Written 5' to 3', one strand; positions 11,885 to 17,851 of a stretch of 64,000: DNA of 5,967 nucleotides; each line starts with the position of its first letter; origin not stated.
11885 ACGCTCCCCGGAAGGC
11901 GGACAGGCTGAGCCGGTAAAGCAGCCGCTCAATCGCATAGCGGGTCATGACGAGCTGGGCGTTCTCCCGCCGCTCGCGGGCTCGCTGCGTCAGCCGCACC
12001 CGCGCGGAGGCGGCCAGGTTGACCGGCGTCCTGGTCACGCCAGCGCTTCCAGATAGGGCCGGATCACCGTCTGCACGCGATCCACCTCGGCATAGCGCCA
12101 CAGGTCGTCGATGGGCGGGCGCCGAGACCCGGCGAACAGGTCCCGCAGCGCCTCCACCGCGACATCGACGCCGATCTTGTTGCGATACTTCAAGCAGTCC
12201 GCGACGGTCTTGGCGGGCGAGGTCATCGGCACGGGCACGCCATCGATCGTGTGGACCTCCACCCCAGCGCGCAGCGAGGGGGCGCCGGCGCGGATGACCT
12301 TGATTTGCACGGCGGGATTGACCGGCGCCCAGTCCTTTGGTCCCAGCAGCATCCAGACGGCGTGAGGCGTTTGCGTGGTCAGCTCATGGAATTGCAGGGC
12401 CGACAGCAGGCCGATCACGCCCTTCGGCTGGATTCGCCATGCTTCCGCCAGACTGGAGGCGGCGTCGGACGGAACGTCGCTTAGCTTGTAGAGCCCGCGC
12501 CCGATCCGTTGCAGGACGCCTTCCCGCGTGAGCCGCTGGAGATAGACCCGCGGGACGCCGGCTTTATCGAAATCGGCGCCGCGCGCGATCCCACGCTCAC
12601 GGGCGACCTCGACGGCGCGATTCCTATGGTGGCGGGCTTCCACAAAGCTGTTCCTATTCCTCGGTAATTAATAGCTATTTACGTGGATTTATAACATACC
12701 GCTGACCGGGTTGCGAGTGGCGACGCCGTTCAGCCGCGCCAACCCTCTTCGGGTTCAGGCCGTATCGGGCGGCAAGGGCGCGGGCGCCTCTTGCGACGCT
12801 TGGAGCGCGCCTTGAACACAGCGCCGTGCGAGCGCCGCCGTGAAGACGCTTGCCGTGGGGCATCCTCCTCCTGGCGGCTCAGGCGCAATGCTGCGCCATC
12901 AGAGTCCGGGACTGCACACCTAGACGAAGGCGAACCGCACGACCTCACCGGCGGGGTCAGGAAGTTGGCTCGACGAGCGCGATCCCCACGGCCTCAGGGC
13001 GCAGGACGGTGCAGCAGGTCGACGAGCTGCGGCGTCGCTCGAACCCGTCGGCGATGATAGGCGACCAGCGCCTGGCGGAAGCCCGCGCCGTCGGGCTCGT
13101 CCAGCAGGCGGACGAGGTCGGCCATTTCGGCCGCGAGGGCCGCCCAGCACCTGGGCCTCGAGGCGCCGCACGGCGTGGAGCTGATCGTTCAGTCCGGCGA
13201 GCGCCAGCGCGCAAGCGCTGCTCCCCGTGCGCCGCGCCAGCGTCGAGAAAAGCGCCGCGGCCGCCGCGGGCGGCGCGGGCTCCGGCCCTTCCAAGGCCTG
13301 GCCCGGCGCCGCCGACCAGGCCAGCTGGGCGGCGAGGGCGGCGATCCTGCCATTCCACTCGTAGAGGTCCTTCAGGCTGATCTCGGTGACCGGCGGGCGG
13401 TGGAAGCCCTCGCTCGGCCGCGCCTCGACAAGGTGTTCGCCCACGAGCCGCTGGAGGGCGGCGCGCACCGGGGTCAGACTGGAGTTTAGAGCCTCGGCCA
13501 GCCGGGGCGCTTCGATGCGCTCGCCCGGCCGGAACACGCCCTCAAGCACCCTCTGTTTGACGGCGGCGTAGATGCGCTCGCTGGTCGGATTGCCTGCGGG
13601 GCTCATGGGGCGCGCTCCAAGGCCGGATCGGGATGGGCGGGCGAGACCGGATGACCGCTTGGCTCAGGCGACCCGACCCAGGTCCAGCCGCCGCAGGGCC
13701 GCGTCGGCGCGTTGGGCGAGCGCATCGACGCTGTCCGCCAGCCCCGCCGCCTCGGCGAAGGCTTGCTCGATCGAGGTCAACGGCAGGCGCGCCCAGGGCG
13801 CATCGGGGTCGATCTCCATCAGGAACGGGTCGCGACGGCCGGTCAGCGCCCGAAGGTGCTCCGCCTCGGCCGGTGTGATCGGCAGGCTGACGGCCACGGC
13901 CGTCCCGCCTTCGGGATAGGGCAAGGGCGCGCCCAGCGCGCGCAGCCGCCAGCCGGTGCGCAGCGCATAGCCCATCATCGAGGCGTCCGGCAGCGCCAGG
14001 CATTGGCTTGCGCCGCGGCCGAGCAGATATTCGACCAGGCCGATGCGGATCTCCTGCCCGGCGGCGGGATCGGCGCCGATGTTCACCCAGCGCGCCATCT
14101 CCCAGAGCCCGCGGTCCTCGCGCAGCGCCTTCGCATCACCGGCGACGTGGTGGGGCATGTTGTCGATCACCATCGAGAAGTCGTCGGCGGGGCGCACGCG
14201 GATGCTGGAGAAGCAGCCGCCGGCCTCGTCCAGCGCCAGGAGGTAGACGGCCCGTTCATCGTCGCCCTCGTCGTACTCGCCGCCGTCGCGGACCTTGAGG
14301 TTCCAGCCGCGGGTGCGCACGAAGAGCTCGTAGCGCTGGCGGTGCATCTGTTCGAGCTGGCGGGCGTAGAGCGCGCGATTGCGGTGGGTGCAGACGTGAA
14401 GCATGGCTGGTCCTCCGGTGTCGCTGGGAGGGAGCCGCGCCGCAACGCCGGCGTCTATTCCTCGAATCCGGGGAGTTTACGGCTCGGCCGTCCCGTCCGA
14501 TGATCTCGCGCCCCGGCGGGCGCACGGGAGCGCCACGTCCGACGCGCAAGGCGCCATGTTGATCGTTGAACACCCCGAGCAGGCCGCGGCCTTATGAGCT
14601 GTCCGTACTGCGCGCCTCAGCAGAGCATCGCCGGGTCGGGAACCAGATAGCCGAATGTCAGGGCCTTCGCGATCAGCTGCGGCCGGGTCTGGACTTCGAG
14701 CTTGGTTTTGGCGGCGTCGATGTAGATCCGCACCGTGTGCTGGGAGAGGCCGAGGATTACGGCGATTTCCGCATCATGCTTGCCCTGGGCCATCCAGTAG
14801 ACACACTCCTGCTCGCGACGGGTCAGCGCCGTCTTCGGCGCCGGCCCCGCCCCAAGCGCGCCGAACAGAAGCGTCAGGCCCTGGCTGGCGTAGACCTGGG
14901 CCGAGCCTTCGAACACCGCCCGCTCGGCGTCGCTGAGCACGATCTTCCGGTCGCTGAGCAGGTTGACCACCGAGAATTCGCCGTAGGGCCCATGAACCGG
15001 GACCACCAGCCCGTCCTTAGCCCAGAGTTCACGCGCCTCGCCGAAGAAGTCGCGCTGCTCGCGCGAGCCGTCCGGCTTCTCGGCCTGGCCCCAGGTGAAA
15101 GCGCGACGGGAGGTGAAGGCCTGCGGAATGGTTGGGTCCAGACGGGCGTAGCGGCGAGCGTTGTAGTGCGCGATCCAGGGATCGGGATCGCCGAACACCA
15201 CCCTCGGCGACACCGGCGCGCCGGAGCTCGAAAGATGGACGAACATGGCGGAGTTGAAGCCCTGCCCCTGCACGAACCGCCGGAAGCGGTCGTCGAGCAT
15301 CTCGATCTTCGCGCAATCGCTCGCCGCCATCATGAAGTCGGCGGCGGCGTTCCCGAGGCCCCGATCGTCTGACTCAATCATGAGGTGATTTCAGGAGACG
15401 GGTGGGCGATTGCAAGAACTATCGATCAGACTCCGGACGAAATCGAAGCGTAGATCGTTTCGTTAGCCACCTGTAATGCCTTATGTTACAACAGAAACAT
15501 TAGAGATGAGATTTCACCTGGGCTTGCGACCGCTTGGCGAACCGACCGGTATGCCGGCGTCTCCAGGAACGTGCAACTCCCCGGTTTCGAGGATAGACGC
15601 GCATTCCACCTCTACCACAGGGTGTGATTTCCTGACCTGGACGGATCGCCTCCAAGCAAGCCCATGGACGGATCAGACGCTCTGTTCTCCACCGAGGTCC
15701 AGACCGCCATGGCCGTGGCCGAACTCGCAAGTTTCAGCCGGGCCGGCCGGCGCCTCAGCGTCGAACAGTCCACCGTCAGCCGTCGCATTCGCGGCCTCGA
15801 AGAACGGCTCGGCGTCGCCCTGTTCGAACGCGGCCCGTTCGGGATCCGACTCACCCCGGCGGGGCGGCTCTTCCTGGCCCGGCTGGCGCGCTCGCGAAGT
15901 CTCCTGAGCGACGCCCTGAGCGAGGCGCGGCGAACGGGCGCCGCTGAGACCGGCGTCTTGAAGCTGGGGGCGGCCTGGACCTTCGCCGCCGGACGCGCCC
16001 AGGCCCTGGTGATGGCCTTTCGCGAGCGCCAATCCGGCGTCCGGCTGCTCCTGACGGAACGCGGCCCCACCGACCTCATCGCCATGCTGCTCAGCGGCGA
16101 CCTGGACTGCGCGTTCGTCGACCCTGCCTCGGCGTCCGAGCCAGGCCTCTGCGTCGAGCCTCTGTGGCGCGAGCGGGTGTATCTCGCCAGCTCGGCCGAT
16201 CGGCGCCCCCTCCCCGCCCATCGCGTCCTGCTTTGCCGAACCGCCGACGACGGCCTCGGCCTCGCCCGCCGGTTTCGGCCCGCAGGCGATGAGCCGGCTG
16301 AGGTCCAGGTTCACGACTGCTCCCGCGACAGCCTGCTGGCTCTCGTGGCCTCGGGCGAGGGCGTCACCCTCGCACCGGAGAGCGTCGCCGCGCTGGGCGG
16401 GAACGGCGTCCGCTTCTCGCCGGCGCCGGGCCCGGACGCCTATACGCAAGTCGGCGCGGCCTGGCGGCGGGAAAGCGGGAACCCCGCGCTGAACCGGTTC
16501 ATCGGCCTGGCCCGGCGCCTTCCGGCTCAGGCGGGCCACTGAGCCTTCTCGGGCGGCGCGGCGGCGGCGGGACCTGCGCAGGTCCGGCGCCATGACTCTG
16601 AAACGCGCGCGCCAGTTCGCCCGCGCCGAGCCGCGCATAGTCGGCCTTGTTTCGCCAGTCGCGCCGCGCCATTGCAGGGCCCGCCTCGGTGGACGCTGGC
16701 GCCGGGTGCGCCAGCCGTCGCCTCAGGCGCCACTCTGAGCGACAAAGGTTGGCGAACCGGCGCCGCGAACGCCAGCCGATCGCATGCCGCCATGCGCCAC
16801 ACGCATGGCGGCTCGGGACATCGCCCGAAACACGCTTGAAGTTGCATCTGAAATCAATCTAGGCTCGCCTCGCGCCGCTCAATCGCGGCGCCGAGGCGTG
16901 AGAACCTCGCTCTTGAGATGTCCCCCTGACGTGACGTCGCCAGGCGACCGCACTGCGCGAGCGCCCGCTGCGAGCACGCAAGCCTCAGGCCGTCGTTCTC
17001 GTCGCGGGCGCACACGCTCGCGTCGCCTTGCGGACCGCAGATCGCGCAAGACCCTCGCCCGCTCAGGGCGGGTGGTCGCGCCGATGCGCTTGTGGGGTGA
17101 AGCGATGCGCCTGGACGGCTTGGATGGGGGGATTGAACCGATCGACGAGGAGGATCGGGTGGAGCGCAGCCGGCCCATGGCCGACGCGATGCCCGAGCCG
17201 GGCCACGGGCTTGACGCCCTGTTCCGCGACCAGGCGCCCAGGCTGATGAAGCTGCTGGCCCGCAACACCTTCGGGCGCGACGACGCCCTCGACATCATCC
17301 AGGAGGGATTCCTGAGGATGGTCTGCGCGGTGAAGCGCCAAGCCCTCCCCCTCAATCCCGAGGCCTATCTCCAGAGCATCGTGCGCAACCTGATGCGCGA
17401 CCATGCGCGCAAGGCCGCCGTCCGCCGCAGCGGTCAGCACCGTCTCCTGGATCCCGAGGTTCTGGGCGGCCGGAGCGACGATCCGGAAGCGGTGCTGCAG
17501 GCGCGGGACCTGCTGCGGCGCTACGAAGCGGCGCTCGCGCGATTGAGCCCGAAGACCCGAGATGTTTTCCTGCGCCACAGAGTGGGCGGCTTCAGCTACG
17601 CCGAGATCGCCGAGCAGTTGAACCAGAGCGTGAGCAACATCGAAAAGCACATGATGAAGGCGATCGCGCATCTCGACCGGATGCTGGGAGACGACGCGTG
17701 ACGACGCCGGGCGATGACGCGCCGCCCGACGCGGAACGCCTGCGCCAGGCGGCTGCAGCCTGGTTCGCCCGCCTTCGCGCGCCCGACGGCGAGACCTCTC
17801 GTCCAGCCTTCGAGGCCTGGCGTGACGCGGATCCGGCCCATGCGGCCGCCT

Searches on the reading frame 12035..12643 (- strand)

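Call 45: search_protein_families(library=pfam, proteins=[window:12035-12643:-], max_evalue=0.0001)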
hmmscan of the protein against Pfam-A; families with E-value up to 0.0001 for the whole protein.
window:12035-12643:- (202 aa): 1 family
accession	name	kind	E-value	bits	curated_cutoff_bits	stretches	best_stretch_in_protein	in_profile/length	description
PF13338.12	AbiEi_4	-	8.5e-11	42.2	25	1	9-52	2-46/49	Transcriptional regulator, AbiEi antitoxin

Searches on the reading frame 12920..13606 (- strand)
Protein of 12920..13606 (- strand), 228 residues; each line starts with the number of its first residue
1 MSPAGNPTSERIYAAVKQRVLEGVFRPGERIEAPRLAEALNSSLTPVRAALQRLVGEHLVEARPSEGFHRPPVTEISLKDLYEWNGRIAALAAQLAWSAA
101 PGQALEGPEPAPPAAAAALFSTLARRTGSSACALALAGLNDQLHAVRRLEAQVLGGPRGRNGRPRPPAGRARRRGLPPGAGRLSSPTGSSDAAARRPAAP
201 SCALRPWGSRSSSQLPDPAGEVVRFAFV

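Call 45: search_protein_families(library=pfam, proteins=[window:12920-13606:-], max_evalue=0.0001)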
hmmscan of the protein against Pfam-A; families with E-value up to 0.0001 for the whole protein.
window:12920-13606:- (228 aa): 1 family
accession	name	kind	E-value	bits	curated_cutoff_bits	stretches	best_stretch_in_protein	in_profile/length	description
PF00392.27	GntR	-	6.9e-15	54.9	27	1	8-68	1-62/64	Bacterial regulatory proteins, gntR family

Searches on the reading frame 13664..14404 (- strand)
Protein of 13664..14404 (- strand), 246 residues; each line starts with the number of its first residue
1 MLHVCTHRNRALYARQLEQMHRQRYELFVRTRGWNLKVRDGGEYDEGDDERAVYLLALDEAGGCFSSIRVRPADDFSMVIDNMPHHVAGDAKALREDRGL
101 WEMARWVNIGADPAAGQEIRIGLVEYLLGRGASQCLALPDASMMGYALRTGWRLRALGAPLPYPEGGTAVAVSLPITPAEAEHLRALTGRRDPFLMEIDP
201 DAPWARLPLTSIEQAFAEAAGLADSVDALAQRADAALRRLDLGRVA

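Call 45: search_protein_families(library=pfam, proteins=[window:13664-14404:-], max_evalue=0.0001)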
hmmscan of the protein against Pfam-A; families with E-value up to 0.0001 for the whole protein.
window:13664-14404:- (246 aa): 1 family
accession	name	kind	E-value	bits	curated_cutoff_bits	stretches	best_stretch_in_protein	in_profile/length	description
PF00765.23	Autoind_synth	-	2.5e-13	50.4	24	1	12-182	5-181/183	Autoinducer synthase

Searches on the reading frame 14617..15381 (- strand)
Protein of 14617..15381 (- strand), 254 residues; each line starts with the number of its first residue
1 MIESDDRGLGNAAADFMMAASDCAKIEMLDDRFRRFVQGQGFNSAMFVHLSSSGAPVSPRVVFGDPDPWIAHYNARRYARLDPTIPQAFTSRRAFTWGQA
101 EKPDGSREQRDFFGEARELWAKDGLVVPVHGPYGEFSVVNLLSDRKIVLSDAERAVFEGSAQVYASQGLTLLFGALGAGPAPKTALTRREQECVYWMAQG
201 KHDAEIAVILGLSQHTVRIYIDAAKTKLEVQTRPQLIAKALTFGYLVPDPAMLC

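Call 45: search_protein_families(library=pfam, proteins=[window:14617-15381:-], max_evalue=0.0001)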
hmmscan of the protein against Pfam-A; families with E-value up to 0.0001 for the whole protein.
window:14617-15381:- (254 aa): 2 families
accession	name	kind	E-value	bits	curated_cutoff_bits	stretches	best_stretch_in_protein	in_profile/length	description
PF03472.21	Autoind_bind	-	3.6e-17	62.7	23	1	31-145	7-123/149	Autoinducer binding domain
PF00196.25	GerE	-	5.5e-14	52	23.5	1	185-239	2-56/57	Bacterial regulatory proteins, luxR family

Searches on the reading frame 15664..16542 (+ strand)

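Call 46: search_protein_families(library=pfam, proteins=[window:15664-16542:+], max_evalue=0.0001)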
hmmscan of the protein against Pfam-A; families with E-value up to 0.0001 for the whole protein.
window:15664-16542:+ (292 aa): 2 families
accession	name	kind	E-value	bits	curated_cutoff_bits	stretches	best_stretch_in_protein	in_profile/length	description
PF03466.25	LysR_substrate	-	2.3e-26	92.9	28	1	94-285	3-206/209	LysR substrate binding domain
PF00126.33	HTH_1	-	8.7e-19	67.7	26.6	1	12-68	4-60/60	Bacterial regulatory helix-turn-helix protein, lysR family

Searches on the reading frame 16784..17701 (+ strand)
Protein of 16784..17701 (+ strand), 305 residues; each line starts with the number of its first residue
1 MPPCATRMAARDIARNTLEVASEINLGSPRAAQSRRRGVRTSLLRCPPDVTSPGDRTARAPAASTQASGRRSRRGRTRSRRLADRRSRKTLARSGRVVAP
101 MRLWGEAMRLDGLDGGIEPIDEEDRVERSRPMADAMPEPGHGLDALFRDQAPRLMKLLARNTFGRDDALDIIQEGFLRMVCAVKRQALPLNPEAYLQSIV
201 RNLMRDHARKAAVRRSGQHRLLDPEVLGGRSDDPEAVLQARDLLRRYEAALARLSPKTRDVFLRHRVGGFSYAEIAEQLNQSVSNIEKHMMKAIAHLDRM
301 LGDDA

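Call 4: search_protein_families(library=pfam, proteins=[window:16784-17701:+], max_evalue=0.01)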
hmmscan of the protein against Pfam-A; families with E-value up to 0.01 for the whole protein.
window:16784-17701:+ (305 aa): 4 families
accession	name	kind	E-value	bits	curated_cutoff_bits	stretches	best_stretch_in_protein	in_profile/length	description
PF08281.18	Sigma70_r4_2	-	5.5e-16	58.4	25.7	1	245-297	2-54/54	Sigma-70, region 4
PF04542.20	Sigma70_r2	-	2.2e-10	40.6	24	1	146-212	1-69/71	Sigma-70 region 2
PF04545.22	Sigma70_r4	-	1.7e-06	27.9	24.1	1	250-297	1-48/50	Sigma-70, region 4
PF07638.17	Sigma70_ECF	-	2.5e-06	27.9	21.1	1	148-297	31-179/185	ECF sigma factor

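Call 5: search_protein_families(library=ncbifam, proteins=[window:16784-17701:+], max_evalue=0.01)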
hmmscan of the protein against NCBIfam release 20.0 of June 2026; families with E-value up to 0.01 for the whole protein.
window:16784-17701:+ (305 aa): 76 families (the best 25 are shown)
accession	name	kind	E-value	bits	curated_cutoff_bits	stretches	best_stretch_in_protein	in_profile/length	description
TIGR02985.1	Sig70_bacteroi1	subfamily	2.2e-22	80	126.4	1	144-298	4-159/162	RNA polymerase sigma-70 factor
TIGR02937.1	sigma70-ECF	superfamily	1.9e-21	76.4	42.9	1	143-300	3-164/165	sigma-70 family RNA polymerase sigma factor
NF009179.0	PRK12527.1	equivalog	3.6e-19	69.4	162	1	154-297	8-149/159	RNA polymerase sigma factor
NF009175.0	PRK12523.1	equivalog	4.4e-18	65.9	271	1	144-294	13-160/172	RNA polymerase sigma factor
NF041727.1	ECF_sigma_FecI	equivalog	1.7e-16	60.6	260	1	138-296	8-163/169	ferric citrate uptake sigma factor FecI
NF007214.0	PRK09636.1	subfamily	2.3e-16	59.8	271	1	146-297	9-159/293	RNA polymerase sigma factor SigJ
NF009177.0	PRK12525.1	subfamily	5.7e-16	58.8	266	1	145-297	13-162/168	RNA polymerase sigma factor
TIGR02957.1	SigX4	subfamily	1e-15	57.7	323.25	1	147-298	3-153/281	RNA polymerase sigma-70 factor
NF007232.0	PRK09651.1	subfamily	1.1e-15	58.1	185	1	139-296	9-163/173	RNA polymerase sigma factor FecI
NF040705.1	sigma_mbnA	exception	1.3e-15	57.8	350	1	143-300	2-157/272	methanobactin precursor domain-containing sigma factor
NF005448.0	PRK07037.1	equivalog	4.7e-15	55.6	190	1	147-296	18-166/186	RNA polymerase factor sigma-70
TIGR02983.1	SigE-fam_strep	subfamily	2.7e-14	53.4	141.55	1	143-302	8-159/162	SigE family RNA polymerase sigma factor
NF009166.1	PRK12513.1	equivalog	4.4e-14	52.6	206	1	144-302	25-187/193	RNA polymerase sigma factor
NF009180.0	PRK12528.1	subfamily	1.1e-13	51.6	184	1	141-294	8-158/165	RNA polymerase sigma factor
NF058625.1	sigma_PG0214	equivalog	2e-13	50.4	130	1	153-293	16-153/170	GFO_1088 family ECF-type sigma factor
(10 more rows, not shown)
